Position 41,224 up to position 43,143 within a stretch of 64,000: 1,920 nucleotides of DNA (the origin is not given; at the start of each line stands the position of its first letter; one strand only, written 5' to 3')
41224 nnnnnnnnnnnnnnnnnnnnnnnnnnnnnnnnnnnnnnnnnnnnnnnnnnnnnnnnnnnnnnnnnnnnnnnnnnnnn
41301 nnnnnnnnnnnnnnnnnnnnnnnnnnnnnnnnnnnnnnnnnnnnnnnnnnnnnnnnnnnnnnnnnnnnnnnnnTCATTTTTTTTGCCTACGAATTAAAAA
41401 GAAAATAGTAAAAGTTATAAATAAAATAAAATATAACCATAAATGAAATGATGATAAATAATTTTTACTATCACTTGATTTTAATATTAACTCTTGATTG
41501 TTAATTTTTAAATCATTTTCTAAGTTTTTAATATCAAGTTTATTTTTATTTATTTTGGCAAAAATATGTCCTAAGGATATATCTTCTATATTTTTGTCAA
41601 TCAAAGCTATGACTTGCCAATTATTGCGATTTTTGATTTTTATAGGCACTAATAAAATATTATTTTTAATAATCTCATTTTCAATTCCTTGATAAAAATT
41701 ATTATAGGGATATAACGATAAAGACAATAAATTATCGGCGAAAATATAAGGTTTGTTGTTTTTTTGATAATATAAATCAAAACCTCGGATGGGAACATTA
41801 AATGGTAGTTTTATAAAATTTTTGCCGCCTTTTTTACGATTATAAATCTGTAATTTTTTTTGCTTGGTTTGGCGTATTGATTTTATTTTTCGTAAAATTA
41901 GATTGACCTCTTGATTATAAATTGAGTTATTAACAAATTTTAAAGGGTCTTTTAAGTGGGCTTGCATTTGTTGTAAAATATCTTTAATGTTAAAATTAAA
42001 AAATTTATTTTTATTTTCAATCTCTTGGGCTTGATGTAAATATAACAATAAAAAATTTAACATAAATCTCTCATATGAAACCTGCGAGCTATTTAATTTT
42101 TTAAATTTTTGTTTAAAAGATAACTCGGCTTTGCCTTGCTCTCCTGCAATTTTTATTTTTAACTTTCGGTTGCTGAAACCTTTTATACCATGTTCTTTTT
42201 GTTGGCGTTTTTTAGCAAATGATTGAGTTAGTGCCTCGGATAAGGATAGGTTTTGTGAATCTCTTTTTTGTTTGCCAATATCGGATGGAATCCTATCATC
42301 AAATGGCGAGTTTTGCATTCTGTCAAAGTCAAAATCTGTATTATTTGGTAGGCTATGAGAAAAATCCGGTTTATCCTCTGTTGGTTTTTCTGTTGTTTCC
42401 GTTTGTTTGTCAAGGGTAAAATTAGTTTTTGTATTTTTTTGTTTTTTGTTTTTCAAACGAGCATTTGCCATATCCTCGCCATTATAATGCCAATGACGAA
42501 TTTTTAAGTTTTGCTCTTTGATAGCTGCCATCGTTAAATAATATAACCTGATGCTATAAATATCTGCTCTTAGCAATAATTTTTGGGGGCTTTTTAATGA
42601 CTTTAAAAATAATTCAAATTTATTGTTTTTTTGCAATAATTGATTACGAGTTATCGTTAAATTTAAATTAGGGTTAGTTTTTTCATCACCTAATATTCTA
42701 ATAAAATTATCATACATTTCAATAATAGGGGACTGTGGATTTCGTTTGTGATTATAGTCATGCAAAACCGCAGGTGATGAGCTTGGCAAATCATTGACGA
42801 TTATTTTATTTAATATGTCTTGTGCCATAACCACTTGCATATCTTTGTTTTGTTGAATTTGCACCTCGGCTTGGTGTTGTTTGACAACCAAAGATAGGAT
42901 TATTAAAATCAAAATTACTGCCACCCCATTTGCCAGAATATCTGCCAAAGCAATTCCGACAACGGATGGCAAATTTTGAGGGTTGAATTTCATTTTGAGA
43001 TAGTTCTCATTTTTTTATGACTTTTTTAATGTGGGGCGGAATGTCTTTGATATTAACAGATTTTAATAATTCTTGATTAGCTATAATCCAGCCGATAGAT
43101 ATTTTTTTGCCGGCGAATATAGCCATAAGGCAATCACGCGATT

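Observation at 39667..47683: Co-oriented 7.8-kb accessory island replacing the expected ruvB position, bounded by a family-2 MITE and pth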

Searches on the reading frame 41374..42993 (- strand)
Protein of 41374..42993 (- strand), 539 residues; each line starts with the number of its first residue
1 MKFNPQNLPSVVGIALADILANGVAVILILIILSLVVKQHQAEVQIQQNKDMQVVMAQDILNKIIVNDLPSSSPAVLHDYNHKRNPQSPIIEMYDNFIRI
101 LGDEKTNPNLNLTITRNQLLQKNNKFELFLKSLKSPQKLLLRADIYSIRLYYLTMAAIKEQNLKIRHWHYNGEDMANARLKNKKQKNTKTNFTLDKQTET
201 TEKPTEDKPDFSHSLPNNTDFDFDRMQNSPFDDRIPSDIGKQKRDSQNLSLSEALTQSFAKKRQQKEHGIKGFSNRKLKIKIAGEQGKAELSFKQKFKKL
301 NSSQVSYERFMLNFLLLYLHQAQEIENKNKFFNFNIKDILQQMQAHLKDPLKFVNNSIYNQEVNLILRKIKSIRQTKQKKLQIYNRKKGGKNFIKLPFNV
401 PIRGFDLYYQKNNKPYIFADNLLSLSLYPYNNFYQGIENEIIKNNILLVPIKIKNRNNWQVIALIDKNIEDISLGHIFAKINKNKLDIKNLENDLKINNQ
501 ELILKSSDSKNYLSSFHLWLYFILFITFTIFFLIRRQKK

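Call 3: search_protein_families(library=pfam, proteins=[window:41374-42993:-], max_evalue=0.01)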
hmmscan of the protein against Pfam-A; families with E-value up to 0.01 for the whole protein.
window:41374-42993:- (539 aa): 0 families

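Call 5: search_protein_families(library=padloc, proteins=[window:41374-42993:-], max_evalue=0.01)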
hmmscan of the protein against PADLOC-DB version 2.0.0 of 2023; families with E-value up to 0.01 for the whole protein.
window:41374-42993:- (539 aa): 0 families

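Call 6: search_protein_families(library=ncbifam, proteins=[window:41374-42993:-], max_evalue=0.01)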
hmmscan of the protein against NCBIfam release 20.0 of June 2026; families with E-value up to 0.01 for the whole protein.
window:41374-42993:- (539 aa): 0 families

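Call 27: find_homologous_proteins(query=window:41374-42993:-)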
Query window:41374-42993:- (539 aa): 42 proteins with E <= 0.001 among 8000 candidates.
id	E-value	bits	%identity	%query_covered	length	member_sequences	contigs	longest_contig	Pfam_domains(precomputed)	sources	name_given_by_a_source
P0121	0.0e+0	1167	100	100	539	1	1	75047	-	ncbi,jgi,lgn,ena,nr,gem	ncbi:MAG: hypothetical protein DRQ51_01615 [Gammaproteobacteria bacterium]|nr:MAG: hypothetical prot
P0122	9.4e-131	455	46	97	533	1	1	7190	-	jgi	jgi:hypothetical protein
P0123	8.3e-59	218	32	97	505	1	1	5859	-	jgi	jgi:hypothetical protein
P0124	5.3e-42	163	27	98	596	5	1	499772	-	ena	-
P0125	4.8e-41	159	46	32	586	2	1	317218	-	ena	-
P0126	1.1e-40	158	26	91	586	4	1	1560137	-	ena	-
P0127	2.2e-39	154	27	91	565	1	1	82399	-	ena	-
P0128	4.1e-38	150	26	88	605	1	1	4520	-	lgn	-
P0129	4.1e-37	146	34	44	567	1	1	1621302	-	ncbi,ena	-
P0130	5.0e-37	146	34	43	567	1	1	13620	-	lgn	-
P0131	3.2e-36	143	26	99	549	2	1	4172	-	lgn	-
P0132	1.3e-35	141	43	30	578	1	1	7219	-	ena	-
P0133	1.3e-35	141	24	98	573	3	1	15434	-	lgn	-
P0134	2.1e-35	141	42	30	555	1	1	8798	-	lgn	-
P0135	2.3e-35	141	30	82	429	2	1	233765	-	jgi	jgi:hypothetical protein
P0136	4.6e-35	140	41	30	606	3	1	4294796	-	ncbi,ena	-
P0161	9.8e-26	109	24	88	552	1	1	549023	-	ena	-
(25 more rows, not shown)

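Call 37: search_solved_structures(query=A2, max_evalue=10, show_alignments=2)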
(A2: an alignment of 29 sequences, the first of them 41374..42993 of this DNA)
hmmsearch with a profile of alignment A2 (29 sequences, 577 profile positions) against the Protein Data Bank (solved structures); distinct sequences matched with E-value up to 10: 0.

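Call 40: predict_structure(alignment_id=A2)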
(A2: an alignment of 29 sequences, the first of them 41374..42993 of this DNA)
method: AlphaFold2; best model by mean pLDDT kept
length: 539 residues; sequences in the alignment: 29
mean_pLDDT: 72.7   pTM: 0.50
mean pLDDT of the five models: 72.7, 72.5, 70.3, 68.9, 69.0
residues with pLDDT >= 90: 145; 70-90: 200; 50-70: 76; < 50: 118
segments of 3 or more residues with pLDDT < 50: 1-10, 49-60, 67-79, 187-252, 262-274
pLDDT, mean of each block of 10 residues (from residue 1): 40 61 84 79 56 44 49 42 68 89 71 86 89 88 85 87 83 72 53 34 35 32 35 35 39 55 43 60 77 77 82 95 90 86 90 90 94 81 82 93 91 65 90 79 94 83 94 95 92 88 63 77 97 92
secondary structure, 60 per line:
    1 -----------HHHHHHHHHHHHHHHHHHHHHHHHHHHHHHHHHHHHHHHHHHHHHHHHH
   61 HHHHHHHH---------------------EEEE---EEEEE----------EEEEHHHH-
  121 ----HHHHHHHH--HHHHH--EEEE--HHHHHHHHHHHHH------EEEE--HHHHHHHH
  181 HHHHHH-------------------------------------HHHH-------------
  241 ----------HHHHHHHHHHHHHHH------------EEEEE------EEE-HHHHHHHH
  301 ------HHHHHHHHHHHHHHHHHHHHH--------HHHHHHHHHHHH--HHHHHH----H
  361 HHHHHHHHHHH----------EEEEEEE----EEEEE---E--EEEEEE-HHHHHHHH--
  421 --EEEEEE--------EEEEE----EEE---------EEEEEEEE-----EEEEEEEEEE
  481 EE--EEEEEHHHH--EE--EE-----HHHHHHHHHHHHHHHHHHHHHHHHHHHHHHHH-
elements in order: H12-68 E90-93 E97-101 E112-115 H116-119 H125-132 H135-139 E142-145 H148-160 E167-170 H173-186 H224-227 H251-265 E278-282 E289-291 H293-300 H307-327 H336-347 H350-355 H360-371 E382-388 E393-397 E404-409 H411-418 E423-428 E437-441 E446-448 E458-465 E471-482 E485-489 H490-493 H507-538
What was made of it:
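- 41374..42993 (-): C: 539-aa two-pass membrane protein. It has an N-terminal helix with invariant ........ (Asp18), an alpha/beta domain, a disordered K/N-rich linker, an alpha+beta domain and a C-terminal membrane helix. AF2 model, pLDDT 72.7 (call 40).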

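Call 45: fold_search(model_id=the predicted structure, library=pdb)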
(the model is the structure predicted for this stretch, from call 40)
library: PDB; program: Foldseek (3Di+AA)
matches with E <= 10: 211; with E <= 0.001: 0
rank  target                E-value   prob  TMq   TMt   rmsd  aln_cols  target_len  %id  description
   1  9hqv_Bg               9.6e-02  0.84  0.11  0.33   5.9        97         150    7  Cryo-EM structure of the small subunit of the mitochondrial ribosome from Toxoplasma gondii (released 2025-06-11)
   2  5opt_V                4.4e-01  0.44  0.12  0.35   6.3       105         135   10  Structure of KSRP in context of Trypanosoma cruzi 40S (released 2017-11-15)
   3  4jgm                  7.9e-01  0.03  0.07  0.21  13.9       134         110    9  Crystal structure of RelB double mutants: Y300F/I335V (released 2014-01-15)
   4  7t1g_A                1.0e+00  0.41  0.12  0.19   4.5        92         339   12  Crystal structure of CAB1 Pantothenate Kinase from Saccharomyces cerevisiae in complex with compound YU385595 (released 2022-10-05)
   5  7t1i_B                1.2e+00  0.35  0.13  0.20   4.4        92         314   12  Crystal structure of CAB1 Pantothenate Kinase from Saccharomyces cerevisiae in complex with compound YU385597 (released 2022-10-05)
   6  7t1h_B                1.2e+00  0.28  0.13  0.20   5.2       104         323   13  Crystal structure of CAB1 Pantothenate Kinase from Saccharomyces cerevisiae in complex with compound YU281445 (released 2022-10-05)
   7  2vgn_B                1.2e+00  0.21  0.11  0.15   6.2       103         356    9  Structure of S. cerevisiae Dom34, a translation termination-like factor involved in RNA quality control pathways and i (released 2008-01-22)
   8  6wds_L                1.3e+00  0.01  0.06  0.14  14.1       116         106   11  Enterovirus D68 in complex with human monoclonal antibody EV68-159 (released 2020-07-15)
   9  9fia_B5               1.3e+00  0.25  0.11  0.36   6.0       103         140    8  SSU(body) structure derived from the SSU sample of the mitoribosome from T. gondii. (released 2024-12-11)
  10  6uj5_A                1.4e+00  0.25  0.12  0.19   4.9       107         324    9  Crystal structure of CAB1 Pantothenate Kinase from Saccharomyces cerevisiae (released 2020-10-07)
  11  4cw7_F                1.5e+00  0.18  0.10  0.36   7.0        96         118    9  Structure of the Fap7-Rps14 complex in complex with ATP (released 2014-05-28)
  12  6uj5_B                1.6e+00  0.28  0.13  0.20   5.1       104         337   12  Crystal structure of CAB1 Pantothenate Kinase from Saccharomyces cerevisiae (released 2020-10-07)
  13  5sva_n                1.6e+00  0.02  0.07  0.13  14.6       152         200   11  Mediator-RNA Polymerase II Pre-Initiation Complex (released 2016-09-28)
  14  7t1g_B                1.8e+00  0.18  0.12  0.19   5.0        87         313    8  Crystal structure of CAB1 Pantothenate Kinase from Saccharomyces cerevisiae in complex with compound YU385595 (released 2022-10-05)
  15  7t1h_A                1.9e+00  0.23  0.12  0.18   4.2        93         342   11  Crystal structure of CAB1 Pantothenate Kinase from Saccharomyces cerevisiae in complex with compound YU281445 (released 2022-10-05)
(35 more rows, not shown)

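Call 46: find_encoding_contigs(protein=P0136, flank=9000, max_places=2)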
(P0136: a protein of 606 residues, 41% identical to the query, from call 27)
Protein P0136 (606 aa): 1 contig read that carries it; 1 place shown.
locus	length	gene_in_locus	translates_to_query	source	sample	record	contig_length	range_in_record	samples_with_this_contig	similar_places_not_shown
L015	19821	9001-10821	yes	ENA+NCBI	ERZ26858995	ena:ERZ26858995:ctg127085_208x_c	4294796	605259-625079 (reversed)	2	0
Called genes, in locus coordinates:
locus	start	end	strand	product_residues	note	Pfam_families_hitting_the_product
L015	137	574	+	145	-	PF01152:Bac_globin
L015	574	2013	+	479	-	PF00282:Pyridoxal_deC, PF01212:Beta_elim_lyase (weak)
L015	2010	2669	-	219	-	-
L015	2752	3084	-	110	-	PF04828:GFA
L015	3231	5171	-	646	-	PF01435:Peptidase_M48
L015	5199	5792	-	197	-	PF04011:LemA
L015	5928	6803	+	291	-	-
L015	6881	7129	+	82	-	PF01722:BolA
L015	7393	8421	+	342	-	-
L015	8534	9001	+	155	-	-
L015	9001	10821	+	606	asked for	-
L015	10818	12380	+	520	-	PF03781:FGE-sulfatase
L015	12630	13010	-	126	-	-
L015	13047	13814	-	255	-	PF00528:BPD_transp_1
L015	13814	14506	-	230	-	PF00528:BPD_transp_1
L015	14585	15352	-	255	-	PF00497:SBP_bac_3, PF10613:Lig_chan-Glu_bd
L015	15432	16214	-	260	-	PF00005:ABC_tran, PF02463:SMC_N (faint), PF13304:AAA_21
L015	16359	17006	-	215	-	PF00857:Isochorismatase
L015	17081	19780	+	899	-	PF12419:DUF3670, PF00176:SNF2-rel_dom, PF04851:ResIII, PF18766:SWI2_SNF2 (faint), PF00271:Helicase_C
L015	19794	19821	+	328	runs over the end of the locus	PF04434:SWIM (faint), PF01381:HTH_3 (weak)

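Call 47: find_encoding_contigs(protein=P0126, flank=9000, max_places=2)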
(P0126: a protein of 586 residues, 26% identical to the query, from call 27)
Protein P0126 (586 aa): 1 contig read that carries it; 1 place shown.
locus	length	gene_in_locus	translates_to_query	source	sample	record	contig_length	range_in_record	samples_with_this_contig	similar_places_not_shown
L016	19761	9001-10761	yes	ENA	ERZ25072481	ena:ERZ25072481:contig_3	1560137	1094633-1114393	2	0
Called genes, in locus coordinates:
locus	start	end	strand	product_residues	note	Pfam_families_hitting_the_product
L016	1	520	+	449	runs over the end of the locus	PF08529:NusA_N, PF00575:S1 (faint), PF13184:KH_NusA_1st, PF26594:KH_NusA_2nd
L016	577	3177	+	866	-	-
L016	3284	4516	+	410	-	PF01743:PolyA_pol, PF12627:PolyA_pol_RNAbd, PF01966:HD (weak)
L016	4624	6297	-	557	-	PF02463:SMC_N, PF13476:AAA_23, PF13304:AAA_21 (faint)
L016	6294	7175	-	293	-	PF01513:NAD_kinase, PF20143:NAD_kinase_C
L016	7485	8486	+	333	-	-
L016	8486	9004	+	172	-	-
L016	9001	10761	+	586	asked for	-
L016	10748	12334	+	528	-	PF03781:FGE-sulfatase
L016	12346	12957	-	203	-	-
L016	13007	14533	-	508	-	PF00501:AMP-binding, PF13193:AMP-binding_C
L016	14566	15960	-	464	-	PF00171:Aldedh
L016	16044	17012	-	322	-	PF03401:TctC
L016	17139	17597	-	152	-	PF07331:TctB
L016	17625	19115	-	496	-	PF01970:TctA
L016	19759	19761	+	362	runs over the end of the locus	PF03480:DctP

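Call 48: find_encoding_contigs(protein=P0161, flank=9000, max_places=2)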
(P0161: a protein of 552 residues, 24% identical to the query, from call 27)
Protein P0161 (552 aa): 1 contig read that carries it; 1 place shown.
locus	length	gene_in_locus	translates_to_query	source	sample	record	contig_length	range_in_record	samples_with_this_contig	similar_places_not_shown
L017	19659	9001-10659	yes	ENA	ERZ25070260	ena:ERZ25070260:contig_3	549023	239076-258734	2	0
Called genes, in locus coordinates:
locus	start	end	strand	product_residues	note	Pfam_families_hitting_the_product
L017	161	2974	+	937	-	PF00580:UvrD-helicase, PF13245:AAA_19, PF13087:AAA_12 (faint), PF13361:UvrD_C, PF13538:UvrD_C_2 (weak), PF01396:Zn_ribbon_Top1 (weak)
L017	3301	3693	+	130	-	PF01042:Ribonuc_L-PSP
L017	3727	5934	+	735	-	PF17191:RecG_wedge, PF01336:tRNA_anti-codon (weak), PF00270:DEAD, PF04851:ResIII, PF00271:Helicase_C, PF19833:RecG_dom3_C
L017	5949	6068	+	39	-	-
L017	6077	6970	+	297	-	PF01259:SAICAR_synt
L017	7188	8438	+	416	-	-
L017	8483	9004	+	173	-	-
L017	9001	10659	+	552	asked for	-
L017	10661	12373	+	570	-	PF03781:FGE-sulfatase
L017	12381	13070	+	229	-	PF22441:CLIC-like_N (weak), PF02798:GST_N, PF13417:GST_N_3, PF13409:GST_N_2, PF00043:GST_C (weak), PF13410:GST_C_2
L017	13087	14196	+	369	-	PF01757:Acyl_transf_3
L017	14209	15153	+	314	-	PF00756:Esterase, PF00561:Abhydrolase_1 (weak)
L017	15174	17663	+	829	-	PF12161:HsdM_N, PF02384:N6_Mtase, PF05175:MTS (weak), PF13847:Methyltransf_31 (faint), PF07669:Eco57I (faint)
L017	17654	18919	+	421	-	PF01420:Methylase_S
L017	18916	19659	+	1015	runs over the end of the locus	PF04313:HSDR_N, PF04851:ResIII, PF18766:SWI2_SNF2, PF22679:T1R_D3-like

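Call 49: find_related_loci(query=A2, collection=metagenome_contigs, flank=10000)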
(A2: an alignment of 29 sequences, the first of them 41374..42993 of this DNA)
Query A2 (539 aa) in metagenome_contigs; peptide patterns used: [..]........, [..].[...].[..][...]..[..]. (x = any residue, [..] = any of these).
68 stretches matched a pattern; 10 encode a relative of the query (tblastn E <= 1e-3); 10 distinct loci.
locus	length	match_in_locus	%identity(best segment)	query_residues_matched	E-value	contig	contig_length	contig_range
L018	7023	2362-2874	42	14-207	2e-39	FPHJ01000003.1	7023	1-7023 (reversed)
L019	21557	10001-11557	27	10-519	6e-38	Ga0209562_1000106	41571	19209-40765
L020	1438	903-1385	36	9-170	3e-34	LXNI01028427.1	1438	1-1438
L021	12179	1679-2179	34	9-174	8e-31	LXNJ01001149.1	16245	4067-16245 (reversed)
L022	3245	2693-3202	38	13-174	4e-29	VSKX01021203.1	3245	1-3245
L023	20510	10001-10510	38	13-174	1e-28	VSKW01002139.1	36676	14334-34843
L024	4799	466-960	37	5-170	1e-28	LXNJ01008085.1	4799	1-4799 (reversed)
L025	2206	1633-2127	37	5-170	1e-28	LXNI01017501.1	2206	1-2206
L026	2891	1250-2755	34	14-538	2e-21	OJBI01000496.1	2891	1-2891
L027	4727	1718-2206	35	14-177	7e-19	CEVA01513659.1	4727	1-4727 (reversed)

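Call 50: find_related_loci(query=A2, collection=viral_contigs, flank=10000)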
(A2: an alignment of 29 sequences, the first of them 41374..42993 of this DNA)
Query A2 (539 aa) in viral_contigs; peptide patterns used: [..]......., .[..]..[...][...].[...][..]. (x = any residue, [..] = any of these).
166 stretches matched a pattern, but none encodes a relative of the query by tblastn (E <= 1e-3).

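Call 51: search_protein_representatives(alignment_id=A2)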
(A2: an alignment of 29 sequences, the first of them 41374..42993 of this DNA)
Query: 29 sequences, 577 profile positions. Proteins with E-value up to 0.001 (for the whole library): 162; up to 1e-10: 154; up to 1e-30: 129. The best 150 are listed.
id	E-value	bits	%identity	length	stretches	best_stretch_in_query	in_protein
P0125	5.9e-199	679.2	-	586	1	1-573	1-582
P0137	5.4e-194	662.8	-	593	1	1-574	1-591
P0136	4.2e-193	659.9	-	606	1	4-576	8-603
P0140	1.1e-183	628.8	-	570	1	4-572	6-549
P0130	6.1e-181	619.8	-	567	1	7-571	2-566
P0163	2.1e-174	598.2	-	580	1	1-576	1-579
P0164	2.5e-172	591.3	-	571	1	12-573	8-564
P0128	8.3e-169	579.7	-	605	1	1-570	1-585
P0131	5.9e-168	576.9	-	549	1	6-576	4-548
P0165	2.2e-165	568.4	-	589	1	1-573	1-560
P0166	6.1e-162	557.0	-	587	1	1-574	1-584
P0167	6.7e-160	550.3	-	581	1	11-576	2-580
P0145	2.9e-159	548.2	-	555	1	1-576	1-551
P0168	3.3e-155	534.8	-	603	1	4-571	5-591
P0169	1.9e-153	529.0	-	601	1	5-571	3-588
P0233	4.5e-97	342.8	-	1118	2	5-181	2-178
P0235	1.5e-95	337.8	-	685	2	6-176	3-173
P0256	2.4e-67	244.7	-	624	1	5-181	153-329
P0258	1.9e-62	228.5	-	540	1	45-472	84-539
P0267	3.3e-47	178.2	-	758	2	5-231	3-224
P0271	2.5e-39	152.2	-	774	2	1-182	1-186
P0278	3.3e-31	125.3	-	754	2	11-168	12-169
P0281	1.1e-25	107.1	-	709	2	32-172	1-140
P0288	2.5e-21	92.8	-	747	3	119-184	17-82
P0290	2.4e-19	86.2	-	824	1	300-575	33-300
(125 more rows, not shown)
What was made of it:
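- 41374..42993 (-): 162 representatives at 50% identity (call 51).
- The cassette's distribution is rare and patchy (call 51).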

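Call 73: search_protein_families(library=pfam, proteins=[L019:4463-6208:-, L019:6288-7466:+, L019:7463-8146:+, L019:11690-14395:+, L019:14510-15319:+, L019:15357-15845:-, L019:15876-18890:-, L018:176-850:-, L018:5386-6306:+, L018:6303-6947:+], max_evalue=0.0001)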
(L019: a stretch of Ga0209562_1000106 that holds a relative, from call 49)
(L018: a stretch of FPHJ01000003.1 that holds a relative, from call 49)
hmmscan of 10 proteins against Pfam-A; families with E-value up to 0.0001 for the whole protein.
L019:4463-6208:- (581 aa): 2 families
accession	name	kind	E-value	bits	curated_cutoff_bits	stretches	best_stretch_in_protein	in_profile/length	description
PF00920.27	ILVD_EDD_N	-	8.5e-125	416.5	27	1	48-364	1-315/316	Dihydroxy-acid/6-phosphogluconate dehydratase N-terminal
PF24877.1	ILV_EDD_C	-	2.5e-72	242.8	27.7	1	376-565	1-191/191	Dihydroxy-acid/6-phosphogluconate dehydratase C-terminal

L019:6288-7466:+ (392 aa): 1 family
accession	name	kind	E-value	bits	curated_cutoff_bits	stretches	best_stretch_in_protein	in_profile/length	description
PF02618.21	YceG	-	9.8e-71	238.9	32.4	1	79-377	2-274/275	YceG-like family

L019:7463-8146:+ (227 aa): 1 family
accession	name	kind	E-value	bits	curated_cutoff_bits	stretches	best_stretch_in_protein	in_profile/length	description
PF02223.23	Thymidylate_kin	-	1e-41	143.1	27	1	10-210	1-179/185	Thymidylate kinase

L019:11690-14395:+ (901 aa): 0 families

L019:14510-15319:+ (269 aa): 1 family
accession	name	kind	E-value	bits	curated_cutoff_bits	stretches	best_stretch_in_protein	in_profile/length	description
PF00565.23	SNase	-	3.9e-15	56.7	21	1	57-167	1-105/107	Staphylococcal nuclease homologue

L019:15357-15845:- (162 aa): 1 family
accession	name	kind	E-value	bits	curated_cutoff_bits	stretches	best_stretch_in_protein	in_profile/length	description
PF00300.27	His_Phos_1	-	1.6e-09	38.2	21.7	1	4-71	1-71/194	Histidine phosphatase superfamily (branch 1)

L019:15876-18890:- (1004 aa): 4 families
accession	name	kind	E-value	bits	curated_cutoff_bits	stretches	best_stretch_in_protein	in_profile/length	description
PF02347.22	GDC-P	-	4.9e-161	536.8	26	2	45-467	1-429/429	Glycine cleavage system P-protein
PF21478.3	GcvP2_C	-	1e-57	193.7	27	1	798-919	1-122/122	Glycine dehydrogenase, C-terminal domain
PF00266.25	Aminotran_5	-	1e-07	31.8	21.5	1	616-738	87-207/371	Aminotransferase class-V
PF01212.27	Beta_elim_lyase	-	1.1e-07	32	27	1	573-739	35-207/288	Beta-eliminating lyase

L018:176-850:- (224 aa): 2 families
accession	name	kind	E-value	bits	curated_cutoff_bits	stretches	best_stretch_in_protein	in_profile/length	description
PF00072.30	Response_reg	-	7.7e-25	87.7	30.2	1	5-116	1-110/111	Response regulator receiver domain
PF00486.34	Trans_reg_C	-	8.9e-12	45.4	26.2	1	149-222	1-76/77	Transcriptional regulatory protein, C terminal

L018:5386-6306:+ (306 aa): 2 families
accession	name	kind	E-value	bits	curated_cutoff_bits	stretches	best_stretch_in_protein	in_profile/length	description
PF01636.29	APH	-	5.1e-26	92.3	23.2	1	21-231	2-226/239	Phosphotransferase enzyme family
PF02958.26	EcKL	-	1.3e-07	31.7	22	1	99-237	140-284/294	Ecdysteroid kinase-like family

L018:6303-6947:+ (214 aa): 2 families
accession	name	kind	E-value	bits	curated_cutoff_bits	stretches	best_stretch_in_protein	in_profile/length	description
PF00483.29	NTP_transferase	-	2.7e-27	96.4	21.2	1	2-144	1-148/245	Nucleotidyl transferase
PF12804.13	NTP_transf_3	-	1.4e-10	42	27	1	3-109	1-96/160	MobA-like NTP transferase domain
